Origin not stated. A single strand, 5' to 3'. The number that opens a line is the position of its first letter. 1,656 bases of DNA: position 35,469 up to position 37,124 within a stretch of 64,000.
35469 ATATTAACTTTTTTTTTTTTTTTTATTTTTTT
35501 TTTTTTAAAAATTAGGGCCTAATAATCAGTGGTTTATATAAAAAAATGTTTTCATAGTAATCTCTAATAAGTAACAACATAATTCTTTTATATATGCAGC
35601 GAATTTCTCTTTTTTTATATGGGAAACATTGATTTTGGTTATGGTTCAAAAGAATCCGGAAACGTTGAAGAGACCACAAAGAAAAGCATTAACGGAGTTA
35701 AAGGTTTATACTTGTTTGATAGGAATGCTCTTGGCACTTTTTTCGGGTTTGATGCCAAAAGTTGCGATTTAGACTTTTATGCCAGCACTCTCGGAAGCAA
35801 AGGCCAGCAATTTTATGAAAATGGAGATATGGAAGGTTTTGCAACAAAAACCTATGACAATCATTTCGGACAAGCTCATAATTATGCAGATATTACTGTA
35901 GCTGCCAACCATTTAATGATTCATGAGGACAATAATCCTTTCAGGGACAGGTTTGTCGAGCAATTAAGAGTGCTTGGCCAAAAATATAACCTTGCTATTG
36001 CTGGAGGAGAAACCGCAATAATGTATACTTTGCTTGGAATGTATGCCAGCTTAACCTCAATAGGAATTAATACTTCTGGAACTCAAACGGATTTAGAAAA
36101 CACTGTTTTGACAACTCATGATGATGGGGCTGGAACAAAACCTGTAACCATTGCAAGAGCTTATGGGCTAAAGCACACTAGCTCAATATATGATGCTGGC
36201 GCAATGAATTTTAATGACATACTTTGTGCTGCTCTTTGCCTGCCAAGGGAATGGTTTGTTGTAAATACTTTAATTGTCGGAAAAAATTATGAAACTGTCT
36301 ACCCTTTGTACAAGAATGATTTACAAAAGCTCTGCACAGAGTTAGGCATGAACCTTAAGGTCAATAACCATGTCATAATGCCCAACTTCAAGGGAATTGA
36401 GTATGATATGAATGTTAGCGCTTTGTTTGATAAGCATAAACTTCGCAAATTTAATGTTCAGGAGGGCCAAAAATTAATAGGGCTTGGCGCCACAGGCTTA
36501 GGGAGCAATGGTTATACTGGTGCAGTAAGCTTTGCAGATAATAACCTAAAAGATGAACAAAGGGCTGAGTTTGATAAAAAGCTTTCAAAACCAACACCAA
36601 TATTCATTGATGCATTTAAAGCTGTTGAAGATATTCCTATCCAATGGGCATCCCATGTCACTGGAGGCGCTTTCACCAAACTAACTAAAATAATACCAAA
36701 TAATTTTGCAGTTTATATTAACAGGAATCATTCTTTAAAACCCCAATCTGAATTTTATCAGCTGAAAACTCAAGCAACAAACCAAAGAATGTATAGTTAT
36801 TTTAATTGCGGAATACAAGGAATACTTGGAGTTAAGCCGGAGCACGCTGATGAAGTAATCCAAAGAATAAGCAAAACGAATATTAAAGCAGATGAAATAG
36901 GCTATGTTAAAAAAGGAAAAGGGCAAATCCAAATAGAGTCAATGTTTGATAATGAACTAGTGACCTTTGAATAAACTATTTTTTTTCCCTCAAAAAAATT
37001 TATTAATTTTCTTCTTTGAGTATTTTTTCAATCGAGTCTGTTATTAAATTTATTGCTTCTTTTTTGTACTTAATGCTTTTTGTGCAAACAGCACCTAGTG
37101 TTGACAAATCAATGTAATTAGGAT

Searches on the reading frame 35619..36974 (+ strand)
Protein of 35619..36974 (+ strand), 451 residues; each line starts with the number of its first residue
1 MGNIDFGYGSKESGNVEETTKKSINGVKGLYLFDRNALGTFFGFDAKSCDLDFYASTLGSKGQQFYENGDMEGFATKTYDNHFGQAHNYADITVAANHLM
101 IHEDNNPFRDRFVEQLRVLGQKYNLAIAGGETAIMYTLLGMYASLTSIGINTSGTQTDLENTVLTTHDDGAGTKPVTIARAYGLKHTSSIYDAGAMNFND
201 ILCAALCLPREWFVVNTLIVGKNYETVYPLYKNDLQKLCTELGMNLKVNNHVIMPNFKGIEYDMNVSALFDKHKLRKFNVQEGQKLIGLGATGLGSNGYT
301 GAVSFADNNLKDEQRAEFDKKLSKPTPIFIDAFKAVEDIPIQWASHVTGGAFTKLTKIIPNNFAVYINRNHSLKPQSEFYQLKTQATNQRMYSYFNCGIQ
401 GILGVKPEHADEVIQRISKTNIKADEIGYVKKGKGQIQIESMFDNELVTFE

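Call 70: search_protein_families(library=pfam, proteins=[window:35619-36974:+], max_evalue=0.001)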
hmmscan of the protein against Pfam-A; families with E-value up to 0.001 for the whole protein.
window:35619-36974:+ (451 aa): 1 family
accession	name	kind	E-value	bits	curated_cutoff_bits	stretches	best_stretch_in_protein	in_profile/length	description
PF02769.27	AIRS_C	-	5.4e-12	46.6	23.1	1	281-435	1-150/156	AIR synthase related protein, C-terminal domain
